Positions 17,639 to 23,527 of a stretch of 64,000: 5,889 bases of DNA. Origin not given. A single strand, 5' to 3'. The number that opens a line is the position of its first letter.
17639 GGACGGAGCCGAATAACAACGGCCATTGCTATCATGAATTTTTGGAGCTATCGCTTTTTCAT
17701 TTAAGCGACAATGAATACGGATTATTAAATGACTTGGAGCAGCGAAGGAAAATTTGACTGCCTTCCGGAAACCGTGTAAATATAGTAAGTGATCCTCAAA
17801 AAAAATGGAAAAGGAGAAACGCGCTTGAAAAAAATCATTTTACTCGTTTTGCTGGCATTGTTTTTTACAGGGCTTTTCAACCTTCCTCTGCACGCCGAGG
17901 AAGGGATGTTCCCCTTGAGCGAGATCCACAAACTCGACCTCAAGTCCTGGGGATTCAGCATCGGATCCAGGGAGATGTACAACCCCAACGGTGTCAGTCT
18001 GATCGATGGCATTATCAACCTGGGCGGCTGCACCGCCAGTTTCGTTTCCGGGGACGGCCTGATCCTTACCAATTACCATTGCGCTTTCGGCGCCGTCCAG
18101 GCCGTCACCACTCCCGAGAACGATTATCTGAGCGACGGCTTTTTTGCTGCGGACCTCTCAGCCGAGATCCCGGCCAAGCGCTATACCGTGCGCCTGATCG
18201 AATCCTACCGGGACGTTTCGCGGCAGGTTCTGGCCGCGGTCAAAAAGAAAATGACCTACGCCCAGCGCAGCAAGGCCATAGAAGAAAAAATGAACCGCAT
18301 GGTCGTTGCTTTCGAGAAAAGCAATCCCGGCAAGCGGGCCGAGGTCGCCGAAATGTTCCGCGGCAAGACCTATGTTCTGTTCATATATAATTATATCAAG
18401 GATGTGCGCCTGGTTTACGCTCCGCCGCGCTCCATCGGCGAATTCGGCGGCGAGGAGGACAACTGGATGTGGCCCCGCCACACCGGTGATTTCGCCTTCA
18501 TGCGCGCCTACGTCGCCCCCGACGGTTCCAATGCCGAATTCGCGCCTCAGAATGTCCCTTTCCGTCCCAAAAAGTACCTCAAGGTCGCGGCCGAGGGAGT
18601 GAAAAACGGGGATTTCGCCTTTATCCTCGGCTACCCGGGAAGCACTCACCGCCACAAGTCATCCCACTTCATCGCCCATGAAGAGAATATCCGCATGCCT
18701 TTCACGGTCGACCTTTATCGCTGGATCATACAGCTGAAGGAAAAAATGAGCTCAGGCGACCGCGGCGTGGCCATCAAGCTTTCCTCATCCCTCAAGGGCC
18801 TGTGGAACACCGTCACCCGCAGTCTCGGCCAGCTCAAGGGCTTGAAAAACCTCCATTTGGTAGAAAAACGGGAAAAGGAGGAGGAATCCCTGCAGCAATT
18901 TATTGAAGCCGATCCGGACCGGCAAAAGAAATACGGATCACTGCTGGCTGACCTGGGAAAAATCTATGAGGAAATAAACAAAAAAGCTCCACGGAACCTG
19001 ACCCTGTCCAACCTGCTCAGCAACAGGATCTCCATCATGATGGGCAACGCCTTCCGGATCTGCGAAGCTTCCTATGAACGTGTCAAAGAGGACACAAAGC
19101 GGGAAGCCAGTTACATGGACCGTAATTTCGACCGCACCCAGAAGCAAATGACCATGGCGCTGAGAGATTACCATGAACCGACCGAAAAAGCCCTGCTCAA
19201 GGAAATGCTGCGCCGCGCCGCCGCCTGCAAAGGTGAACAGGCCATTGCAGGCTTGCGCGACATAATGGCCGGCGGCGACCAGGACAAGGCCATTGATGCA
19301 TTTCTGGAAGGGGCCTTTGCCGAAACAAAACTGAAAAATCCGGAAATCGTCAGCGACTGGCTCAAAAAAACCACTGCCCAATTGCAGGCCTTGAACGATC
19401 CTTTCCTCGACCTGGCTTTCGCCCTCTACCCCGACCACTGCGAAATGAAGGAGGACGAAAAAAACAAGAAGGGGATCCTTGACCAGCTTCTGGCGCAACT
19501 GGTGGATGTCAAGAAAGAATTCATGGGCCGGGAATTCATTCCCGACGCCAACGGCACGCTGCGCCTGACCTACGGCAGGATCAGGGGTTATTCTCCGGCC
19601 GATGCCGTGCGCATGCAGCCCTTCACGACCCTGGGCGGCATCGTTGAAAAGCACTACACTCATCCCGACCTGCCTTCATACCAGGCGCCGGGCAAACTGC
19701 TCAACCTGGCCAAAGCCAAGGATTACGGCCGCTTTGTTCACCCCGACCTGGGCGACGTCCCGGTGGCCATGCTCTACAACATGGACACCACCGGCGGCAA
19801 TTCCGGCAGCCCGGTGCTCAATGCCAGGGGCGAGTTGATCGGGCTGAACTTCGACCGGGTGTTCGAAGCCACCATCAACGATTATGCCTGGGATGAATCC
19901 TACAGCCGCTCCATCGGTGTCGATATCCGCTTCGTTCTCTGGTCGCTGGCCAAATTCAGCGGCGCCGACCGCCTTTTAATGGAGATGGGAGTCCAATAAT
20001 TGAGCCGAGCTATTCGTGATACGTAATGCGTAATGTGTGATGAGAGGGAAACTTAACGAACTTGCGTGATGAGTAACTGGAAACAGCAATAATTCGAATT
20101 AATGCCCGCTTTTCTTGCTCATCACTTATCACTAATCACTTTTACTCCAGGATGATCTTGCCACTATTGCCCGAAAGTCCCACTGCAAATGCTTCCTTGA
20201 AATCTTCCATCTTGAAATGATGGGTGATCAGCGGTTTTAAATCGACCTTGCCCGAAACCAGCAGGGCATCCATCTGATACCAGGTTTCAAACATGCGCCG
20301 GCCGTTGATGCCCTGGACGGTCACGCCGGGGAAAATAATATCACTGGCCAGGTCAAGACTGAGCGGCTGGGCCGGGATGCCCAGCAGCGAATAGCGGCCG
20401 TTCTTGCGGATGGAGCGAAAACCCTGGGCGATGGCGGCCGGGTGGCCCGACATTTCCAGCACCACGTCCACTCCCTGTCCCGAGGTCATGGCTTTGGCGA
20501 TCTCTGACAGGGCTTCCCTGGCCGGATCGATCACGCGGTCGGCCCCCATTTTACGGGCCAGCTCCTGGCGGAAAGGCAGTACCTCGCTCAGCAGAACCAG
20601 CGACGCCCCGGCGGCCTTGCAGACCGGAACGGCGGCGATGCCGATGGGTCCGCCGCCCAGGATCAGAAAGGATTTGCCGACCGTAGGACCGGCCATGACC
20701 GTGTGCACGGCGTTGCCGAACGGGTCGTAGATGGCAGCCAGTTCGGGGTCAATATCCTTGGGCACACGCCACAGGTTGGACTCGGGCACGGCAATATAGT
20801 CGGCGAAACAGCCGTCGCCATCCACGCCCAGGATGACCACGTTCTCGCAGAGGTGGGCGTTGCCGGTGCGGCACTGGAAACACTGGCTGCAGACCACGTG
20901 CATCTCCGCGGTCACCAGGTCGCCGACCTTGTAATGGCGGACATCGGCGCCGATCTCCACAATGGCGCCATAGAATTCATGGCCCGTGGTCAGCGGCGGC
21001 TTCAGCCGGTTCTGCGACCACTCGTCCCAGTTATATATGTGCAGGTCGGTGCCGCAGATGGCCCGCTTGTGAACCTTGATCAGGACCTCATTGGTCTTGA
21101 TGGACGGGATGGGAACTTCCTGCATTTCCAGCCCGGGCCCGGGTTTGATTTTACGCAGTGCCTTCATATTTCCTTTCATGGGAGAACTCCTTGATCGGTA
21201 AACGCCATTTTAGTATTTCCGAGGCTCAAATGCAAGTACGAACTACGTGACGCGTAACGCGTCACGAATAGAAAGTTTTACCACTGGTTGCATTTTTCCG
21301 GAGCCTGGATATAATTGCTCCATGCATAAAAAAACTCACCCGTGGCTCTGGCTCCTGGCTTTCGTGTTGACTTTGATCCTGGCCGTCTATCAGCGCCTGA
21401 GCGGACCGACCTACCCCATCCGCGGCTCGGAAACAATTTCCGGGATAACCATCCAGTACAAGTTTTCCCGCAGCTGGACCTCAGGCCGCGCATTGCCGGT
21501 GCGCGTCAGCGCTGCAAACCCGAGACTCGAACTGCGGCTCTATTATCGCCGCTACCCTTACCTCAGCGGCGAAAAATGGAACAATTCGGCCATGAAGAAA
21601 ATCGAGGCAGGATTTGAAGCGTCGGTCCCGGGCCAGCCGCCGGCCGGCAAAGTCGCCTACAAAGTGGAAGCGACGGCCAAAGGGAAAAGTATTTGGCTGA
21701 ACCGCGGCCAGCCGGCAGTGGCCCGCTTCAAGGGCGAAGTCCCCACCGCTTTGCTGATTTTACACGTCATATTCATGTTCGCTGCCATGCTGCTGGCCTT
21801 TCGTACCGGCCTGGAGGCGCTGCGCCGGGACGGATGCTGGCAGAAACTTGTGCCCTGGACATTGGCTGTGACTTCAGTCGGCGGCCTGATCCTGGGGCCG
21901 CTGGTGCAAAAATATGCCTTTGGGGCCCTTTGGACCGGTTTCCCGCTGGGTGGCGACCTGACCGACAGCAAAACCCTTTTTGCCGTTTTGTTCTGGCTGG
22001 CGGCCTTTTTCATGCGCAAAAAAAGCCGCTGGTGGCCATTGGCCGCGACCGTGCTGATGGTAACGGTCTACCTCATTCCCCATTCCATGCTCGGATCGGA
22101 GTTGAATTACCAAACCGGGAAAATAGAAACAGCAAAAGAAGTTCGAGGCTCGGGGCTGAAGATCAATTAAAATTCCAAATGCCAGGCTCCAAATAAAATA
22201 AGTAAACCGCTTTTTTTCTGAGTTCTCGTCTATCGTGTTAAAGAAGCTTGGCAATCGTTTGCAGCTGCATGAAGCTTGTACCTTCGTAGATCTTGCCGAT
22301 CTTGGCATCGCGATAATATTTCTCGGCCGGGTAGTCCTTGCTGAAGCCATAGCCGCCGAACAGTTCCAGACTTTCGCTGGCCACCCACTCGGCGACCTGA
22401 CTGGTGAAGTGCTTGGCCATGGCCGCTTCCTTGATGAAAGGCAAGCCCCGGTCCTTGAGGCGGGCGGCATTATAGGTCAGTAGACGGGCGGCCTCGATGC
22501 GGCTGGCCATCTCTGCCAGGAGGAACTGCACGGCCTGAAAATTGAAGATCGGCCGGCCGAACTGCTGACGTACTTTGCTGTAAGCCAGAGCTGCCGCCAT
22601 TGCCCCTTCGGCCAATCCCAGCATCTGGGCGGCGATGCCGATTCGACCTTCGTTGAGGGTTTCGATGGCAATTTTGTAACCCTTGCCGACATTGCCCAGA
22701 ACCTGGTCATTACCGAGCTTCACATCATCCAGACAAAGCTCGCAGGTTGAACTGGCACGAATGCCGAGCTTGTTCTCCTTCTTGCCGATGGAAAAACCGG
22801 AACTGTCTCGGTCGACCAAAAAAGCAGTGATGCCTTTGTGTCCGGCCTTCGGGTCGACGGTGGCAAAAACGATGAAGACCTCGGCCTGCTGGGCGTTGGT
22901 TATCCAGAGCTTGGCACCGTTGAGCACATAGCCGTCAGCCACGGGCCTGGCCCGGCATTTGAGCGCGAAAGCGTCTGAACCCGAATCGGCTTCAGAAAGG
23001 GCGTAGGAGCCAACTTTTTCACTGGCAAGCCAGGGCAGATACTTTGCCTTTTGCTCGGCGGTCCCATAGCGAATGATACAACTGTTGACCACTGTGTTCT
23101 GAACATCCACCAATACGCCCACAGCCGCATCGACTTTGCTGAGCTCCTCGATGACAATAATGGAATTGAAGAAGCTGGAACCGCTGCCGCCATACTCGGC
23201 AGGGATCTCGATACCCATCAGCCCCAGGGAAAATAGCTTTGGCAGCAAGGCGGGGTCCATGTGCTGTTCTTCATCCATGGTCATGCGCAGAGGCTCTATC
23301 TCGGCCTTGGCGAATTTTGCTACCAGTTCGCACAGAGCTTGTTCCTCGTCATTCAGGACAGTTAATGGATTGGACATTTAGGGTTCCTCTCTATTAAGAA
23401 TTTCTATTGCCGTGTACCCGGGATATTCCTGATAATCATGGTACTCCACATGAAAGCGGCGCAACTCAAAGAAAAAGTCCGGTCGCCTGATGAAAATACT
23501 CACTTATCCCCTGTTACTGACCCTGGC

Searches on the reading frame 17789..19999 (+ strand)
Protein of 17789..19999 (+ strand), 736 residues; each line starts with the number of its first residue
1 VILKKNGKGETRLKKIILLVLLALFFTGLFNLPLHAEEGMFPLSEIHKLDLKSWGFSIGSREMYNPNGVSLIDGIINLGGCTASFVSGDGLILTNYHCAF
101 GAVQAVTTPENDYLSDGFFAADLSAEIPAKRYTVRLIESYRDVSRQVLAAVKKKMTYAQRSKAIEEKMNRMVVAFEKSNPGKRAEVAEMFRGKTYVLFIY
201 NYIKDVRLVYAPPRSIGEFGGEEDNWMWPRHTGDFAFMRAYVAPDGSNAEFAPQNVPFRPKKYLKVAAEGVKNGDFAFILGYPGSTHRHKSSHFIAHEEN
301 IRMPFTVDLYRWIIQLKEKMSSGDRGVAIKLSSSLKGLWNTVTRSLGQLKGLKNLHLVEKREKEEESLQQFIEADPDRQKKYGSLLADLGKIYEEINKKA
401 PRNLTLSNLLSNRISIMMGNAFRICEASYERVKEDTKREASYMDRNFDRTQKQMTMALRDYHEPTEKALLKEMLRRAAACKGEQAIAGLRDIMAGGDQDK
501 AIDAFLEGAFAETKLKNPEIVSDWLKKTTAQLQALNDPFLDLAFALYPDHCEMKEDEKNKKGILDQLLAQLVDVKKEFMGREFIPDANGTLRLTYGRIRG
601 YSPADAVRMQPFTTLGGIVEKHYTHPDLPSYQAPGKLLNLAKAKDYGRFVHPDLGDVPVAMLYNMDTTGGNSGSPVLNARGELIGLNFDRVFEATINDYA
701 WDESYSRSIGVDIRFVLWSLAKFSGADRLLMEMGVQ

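Call 32: search_protein_families(library=pfam, proteins=[window:17789-19999:+], max_evalue=1e-8)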
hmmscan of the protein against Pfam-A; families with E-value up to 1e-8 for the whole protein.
window:17789-19999:+ (736 aa): 2 families
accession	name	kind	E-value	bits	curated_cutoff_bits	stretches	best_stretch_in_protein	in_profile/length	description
PF10459.15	Peptidase_S46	-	1.7e-199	665.4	22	1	36-734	1-697/698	Peptidase S46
PF13365.12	Trypsin_2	-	1.7e-09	39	27.6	0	655-686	113-144/144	Trypsin-like peptidase domain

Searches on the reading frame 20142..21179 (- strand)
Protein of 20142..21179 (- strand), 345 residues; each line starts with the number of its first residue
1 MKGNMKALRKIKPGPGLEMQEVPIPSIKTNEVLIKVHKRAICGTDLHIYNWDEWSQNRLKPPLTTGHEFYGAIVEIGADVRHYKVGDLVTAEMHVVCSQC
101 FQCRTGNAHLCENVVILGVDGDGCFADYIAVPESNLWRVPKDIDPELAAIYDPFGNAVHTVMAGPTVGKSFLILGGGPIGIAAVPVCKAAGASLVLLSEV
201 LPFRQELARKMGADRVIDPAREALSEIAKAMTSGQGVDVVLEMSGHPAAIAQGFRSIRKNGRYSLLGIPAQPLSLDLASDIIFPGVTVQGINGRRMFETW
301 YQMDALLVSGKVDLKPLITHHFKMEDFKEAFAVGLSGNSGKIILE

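Call 32: search_protein_families(library=pfam, proteins=[window:20142-21179:-], max_evalue=1e-8)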
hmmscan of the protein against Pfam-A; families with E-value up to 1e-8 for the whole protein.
window:20142-21179:- (345 aa): 4 families
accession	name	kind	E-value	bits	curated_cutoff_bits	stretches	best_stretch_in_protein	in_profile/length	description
PF08240.17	ADH_N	-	8.3e-29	100.3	23.5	1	29-141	2-104/104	Alcohol dehydrogenase GroES-like domain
PF00107.32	ADH_zinc_N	-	9.1e-28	97.2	31.8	1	178-307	1-127/129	Zinc-binding dehydrogenase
PF13602.12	ADH_zinc_N_2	-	1.6e-09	39.2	27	1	211-344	1-134/134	Zinc-binding dehydrogenase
PF16912.11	Glu_dehyd_C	-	3.2e-09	37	34.9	1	169-333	32-200/211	Glucose dehydrogenase C-terminus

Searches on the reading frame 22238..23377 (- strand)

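Call 32: search_protein_families(library=pfam, proteins=[window:22238-23377:-], max_evalue=1e-8)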
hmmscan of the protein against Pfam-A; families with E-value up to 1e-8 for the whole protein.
window:22238-23377:- (379 aa): 4 families
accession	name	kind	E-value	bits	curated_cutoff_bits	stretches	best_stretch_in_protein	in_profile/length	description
PF00441.29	Acyl-CoA_dh_1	-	3.4e-48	164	22.4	1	231-377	1-147/150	Acyl-CoA dehydrogenase, C-terminal domain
PF02771.21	Acyl-CoA_dh_N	-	8.2e-33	113.6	22.9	1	9-120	1-112/113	Acyl-CoA dehydrogenase, N-terminal domain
PF02770.24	Acyl-CoA_dh_M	-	9.3e-25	87.1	33.3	1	125-219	2-97/97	Acyl-CoA dehydrogenase, middle domain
PF08028.16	Acyl-CoA_dh_2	-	2.7e-23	83.2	22.7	1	246-368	1-133/134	Acyl-CoA dehydrogenase, C-terminal domain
